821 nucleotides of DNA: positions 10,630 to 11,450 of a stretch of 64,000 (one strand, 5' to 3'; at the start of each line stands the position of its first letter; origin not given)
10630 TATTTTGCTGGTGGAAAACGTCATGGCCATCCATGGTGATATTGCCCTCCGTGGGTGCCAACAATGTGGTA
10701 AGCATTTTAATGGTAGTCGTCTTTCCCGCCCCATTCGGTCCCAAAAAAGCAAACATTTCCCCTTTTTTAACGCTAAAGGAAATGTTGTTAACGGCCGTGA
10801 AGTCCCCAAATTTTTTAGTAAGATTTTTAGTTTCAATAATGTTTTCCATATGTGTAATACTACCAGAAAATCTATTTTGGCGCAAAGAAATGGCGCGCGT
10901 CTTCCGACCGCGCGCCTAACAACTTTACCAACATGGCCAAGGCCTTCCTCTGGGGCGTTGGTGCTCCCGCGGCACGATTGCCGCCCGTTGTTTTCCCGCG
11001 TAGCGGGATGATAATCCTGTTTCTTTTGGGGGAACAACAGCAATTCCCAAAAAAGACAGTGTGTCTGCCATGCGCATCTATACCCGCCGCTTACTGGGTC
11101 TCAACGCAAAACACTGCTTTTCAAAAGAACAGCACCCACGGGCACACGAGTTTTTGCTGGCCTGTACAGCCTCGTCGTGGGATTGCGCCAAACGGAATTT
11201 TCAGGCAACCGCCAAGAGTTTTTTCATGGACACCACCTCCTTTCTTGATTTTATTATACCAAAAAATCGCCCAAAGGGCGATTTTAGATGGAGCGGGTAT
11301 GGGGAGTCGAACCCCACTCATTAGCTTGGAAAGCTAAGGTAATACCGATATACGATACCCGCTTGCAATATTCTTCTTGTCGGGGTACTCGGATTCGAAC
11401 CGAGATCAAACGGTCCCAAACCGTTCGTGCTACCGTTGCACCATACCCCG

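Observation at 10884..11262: Island B: GC-rich 360-nt segment with SD+ATG and terminator but no intact ORF. Decayed cassette or structured RNA?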

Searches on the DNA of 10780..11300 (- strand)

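Call 6: search_rna_families(source=window, start=10780, end=11300, threshold=evalue, max_evalue=10, show_alignments=4)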
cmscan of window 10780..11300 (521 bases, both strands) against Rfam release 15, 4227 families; matches with E-value up to 10: 6.
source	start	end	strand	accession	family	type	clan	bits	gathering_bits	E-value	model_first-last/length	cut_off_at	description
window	11246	11288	-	RF00238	ctRNA_pND324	Gene; antisense;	-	19.4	45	3.3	1-86/86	no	ctRNA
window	10968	11008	-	RF04314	opuB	Cis-reg;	-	19.1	75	0.29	58-98/137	no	opuB ncRNA motif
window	11216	11290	-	RF01706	Gut-1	Gene; sRNA;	-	17.4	50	1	1-77/77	no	Gut-1 RNA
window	10834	10879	-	RF04027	mir-1422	Gene; miRNA;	-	17.1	60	3.6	20-65/84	no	mir-1422 microRNA precursor family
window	11258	11300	-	RF00106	RNAI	Gene; antisense;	-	16.1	47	1.9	58-102/102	5'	RNAI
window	11157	11252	+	RF02231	sX12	Gene; sRNA;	-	14.7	106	5.2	1-78/78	no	Xanthomonas sRNA sX12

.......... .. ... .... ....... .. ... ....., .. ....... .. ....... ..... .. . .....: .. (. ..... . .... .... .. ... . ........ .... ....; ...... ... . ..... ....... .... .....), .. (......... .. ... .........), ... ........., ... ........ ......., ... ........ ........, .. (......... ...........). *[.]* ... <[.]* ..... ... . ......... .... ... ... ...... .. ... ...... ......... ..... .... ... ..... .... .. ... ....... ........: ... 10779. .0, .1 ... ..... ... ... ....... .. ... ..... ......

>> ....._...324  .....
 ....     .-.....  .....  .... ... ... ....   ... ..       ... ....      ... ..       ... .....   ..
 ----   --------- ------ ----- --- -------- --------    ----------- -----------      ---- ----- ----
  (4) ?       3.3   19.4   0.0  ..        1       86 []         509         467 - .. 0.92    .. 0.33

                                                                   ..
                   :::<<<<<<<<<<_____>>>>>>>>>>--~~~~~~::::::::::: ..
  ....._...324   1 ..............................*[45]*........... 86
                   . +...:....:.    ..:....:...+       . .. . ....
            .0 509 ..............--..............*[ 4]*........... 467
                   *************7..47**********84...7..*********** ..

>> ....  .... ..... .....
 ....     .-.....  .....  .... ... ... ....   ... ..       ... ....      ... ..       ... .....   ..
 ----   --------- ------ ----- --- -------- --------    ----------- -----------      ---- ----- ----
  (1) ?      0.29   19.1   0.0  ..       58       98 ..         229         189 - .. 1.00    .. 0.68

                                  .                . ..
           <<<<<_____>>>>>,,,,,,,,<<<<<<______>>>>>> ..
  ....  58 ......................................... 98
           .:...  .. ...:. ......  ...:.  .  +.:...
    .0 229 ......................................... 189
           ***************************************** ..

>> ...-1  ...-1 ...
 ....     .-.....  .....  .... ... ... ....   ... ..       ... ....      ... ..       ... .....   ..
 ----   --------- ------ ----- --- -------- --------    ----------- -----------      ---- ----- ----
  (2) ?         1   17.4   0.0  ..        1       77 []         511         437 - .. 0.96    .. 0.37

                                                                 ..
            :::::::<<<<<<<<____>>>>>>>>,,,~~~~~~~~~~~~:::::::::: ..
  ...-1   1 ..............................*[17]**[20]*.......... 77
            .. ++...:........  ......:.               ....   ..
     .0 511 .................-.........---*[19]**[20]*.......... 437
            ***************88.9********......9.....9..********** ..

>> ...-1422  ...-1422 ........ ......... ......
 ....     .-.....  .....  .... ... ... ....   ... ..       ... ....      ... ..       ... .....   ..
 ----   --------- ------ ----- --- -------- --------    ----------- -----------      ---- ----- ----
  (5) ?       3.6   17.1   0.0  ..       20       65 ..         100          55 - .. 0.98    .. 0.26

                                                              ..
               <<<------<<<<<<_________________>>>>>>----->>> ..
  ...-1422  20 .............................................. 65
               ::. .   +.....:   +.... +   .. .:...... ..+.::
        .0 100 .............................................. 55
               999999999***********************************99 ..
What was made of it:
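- On Any Rfam 15 RNA family (RNase P, tmRNA, 6S, SRP, T-box, riboswitches, ribozymes, introns): At E <= 10 on 10780-11300, the best hit inside the island is opuB at 19.1 bits against 75 needed, E = 0.29; ctRNA_pND324 (19.4 bits against 45, E = 3.3) lies on the tRNA-Gly terminator region (call 6).
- There is no Rfam hit even at E <= 10; the best is a partial opuB match at E = 0.29 with 19 bits against a gathering score of 75 (call 6). There is no T-box or riboswitch hit (call 6).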

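Call 30: search_dna_similar(query=window:10860-11265:-, collection=phages, mode=distant, max_evalue=1)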
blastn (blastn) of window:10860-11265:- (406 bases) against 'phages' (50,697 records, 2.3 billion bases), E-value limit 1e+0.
Records with a match: 1; places in all: 1; records where one place covers at least 80% of the query: 0.
Best place of each record, by identity: 90-95% 1.
By first word of the organism name: Actinomycetia 1.
By host as written in the record: Actinomycetia bacterium 1.
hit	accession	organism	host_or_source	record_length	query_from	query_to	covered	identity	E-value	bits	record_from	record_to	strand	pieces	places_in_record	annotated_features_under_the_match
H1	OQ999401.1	Actinomycetia phage DSL-LC01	Actinomycetia bacterium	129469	349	375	7%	92.6%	4e-1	41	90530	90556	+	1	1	DNA helicase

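Call 31: search_dna_similar(query=window:10860-11265:-, collection=plasmids, mode=distant, max_evalue=1)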
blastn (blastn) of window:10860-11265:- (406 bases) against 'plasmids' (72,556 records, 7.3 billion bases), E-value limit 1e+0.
Records with a match: 2; places in all: 2; records where one place covers at least 80% of the query: 0.
Best place of each record, by identity: >=99% 1; 90-95% 1.
By first word of the organism name: Anoxybacillus 1; Rhizobium 1.
By predicted mobility (MOB-suite, as given by PLSDB): mobilizable 1; conjugative 1.
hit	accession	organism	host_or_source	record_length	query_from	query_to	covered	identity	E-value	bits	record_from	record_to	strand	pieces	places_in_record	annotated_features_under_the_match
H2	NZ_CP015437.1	Anoxybacillus sp. B7M1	Microbial isolate,Geothermal Isolate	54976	3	32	7%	93.3%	4e-1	43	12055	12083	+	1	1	none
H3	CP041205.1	Rhizobium sp. NIBRBAC000502774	Genome assembly,Coal mine soil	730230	315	337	6%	100.0%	4e-1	43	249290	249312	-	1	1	GMC family oxidoreductase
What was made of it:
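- Tried and rejected: Phage and plasmid collections: only chance matches of 23-30 nt (calls 30, 31).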

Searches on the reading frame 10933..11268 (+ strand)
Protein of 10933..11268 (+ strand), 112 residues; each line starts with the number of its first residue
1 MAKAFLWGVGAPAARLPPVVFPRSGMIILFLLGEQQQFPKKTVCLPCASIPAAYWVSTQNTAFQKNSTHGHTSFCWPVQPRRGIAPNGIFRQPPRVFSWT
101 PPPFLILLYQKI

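Call 24: find_homologous_proteins(query=window:10933-11268:+, max_evalue=1)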
Query seq(112 aa) (112 aa): 1 proteins with E <= 1 among 5 candidates.
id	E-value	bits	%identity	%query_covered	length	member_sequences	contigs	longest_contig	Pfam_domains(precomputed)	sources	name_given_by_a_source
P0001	2.1e-71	256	100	100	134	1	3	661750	-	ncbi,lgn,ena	-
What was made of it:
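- Tried and rejected: Protein search with the 112-aa plus-strand ORF: only itself (call 24).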

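Call 47: search_protein_families(library=pfam, proteins=[window:10933-11268:+], max_evalue=1)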
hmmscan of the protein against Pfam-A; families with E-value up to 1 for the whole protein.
seq(112 aa): 0 families

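Call 49: find_related_loci(query=window:10933-11262:+, collection=viral_contigs, flank=3000)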
Query window:10933-11262:+ (110 aa) in viral_contigs; peptide patterns used: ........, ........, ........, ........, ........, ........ (x = any residue, [..] = any of these).
4 stretches matched a pattern, but none encodes a relative of the query by tblastn (E <= 1e-3).

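Call 50: find_related_loci(query=window:10933-11262:+, collection=metagenome_contigs, flank=3000)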
Query window:10933-11262:+ (110 aa) in metagenome_contigs; peptide patterns used: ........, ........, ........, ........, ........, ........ (x = any residue, [..] = any of these).
188 stretches matched a pattern, but none encodes a relative of the query by tblastn (E <= 1e-3).
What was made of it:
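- Tried and rejected: JGI metagenomes, one protein-pattern scan: 188 pattern matches, none confirmed (call 50).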
